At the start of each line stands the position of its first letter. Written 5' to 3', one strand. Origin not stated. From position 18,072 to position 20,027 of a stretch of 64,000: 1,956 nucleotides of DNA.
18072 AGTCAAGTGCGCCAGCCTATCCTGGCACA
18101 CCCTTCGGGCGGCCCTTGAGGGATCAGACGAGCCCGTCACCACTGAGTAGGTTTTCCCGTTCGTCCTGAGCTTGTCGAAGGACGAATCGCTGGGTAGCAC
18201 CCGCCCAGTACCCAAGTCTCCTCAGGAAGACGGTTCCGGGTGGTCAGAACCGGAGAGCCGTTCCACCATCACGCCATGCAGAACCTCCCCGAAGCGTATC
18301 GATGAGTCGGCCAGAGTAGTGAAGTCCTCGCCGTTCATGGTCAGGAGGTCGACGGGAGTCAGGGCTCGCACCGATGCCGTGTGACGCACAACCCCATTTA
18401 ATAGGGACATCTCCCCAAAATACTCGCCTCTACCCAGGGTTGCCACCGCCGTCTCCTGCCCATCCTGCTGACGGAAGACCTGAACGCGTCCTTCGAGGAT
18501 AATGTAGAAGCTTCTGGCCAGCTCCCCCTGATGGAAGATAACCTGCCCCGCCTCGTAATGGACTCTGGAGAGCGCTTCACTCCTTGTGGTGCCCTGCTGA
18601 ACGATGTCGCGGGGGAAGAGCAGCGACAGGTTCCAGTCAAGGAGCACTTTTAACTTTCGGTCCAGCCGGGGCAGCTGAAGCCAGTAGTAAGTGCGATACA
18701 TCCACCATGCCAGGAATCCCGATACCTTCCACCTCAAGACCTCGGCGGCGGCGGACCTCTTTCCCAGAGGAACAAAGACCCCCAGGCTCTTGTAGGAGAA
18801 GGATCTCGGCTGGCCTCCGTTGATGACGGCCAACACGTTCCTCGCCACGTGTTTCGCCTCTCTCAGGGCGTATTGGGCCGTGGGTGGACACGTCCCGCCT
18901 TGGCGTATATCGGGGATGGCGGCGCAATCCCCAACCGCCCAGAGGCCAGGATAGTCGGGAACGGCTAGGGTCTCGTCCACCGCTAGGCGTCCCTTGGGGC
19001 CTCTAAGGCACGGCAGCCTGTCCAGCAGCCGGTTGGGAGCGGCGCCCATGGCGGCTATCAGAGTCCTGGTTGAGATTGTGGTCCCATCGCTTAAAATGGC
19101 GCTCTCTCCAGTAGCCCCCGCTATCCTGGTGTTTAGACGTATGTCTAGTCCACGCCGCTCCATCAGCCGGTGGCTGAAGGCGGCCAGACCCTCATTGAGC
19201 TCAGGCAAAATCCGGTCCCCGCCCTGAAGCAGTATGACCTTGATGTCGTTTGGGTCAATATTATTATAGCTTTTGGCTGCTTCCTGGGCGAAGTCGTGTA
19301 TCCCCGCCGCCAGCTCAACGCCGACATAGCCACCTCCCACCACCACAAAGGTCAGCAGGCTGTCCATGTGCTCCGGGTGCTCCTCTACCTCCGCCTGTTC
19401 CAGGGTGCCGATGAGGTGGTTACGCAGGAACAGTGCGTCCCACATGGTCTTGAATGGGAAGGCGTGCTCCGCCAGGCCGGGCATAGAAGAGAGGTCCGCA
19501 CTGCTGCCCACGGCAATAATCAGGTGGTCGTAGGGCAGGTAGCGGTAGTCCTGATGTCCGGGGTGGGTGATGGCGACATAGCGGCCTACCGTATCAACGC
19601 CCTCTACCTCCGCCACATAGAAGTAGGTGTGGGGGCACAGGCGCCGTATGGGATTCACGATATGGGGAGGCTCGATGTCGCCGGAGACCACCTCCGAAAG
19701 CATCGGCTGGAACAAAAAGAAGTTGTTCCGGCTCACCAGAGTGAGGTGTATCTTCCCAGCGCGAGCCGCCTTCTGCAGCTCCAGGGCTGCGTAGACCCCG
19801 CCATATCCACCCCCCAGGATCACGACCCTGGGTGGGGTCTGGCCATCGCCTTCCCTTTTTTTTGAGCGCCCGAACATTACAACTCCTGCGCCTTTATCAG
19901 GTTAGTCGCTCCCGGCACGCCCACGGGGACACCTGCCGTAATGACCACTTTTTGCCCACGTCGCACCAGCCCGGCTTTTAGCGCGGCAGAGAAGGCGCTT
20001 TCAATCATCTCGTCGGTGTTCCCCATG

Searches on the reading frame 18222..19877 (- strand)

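Call 39: search_protein_families(library=pfam, proteins=[window:18222-19877:-], max_evalue=0.00001)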
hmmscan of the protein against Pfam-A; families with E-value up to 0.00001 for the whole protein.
window:18222-19877:- (551 aa): 3 families
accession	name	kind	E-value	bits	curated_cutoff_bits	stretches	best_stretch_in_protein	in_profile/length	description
PF07992.20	Pyr_redox_2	-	3.9e-46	158.2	26.1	1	17-340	2-290/291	Pyridine nucleotide-disulphide oxidoreductase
PF00027.35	cNMP_binding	-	1e-25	90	27.5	1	439-524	2-87/89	Cyclic nucleotide-binding domain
PF00070.33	Pyr_redox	-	8.7e-12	45.8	22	1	177-259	2-70/82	Pyridine nucleotide-disulphide oxidoreductase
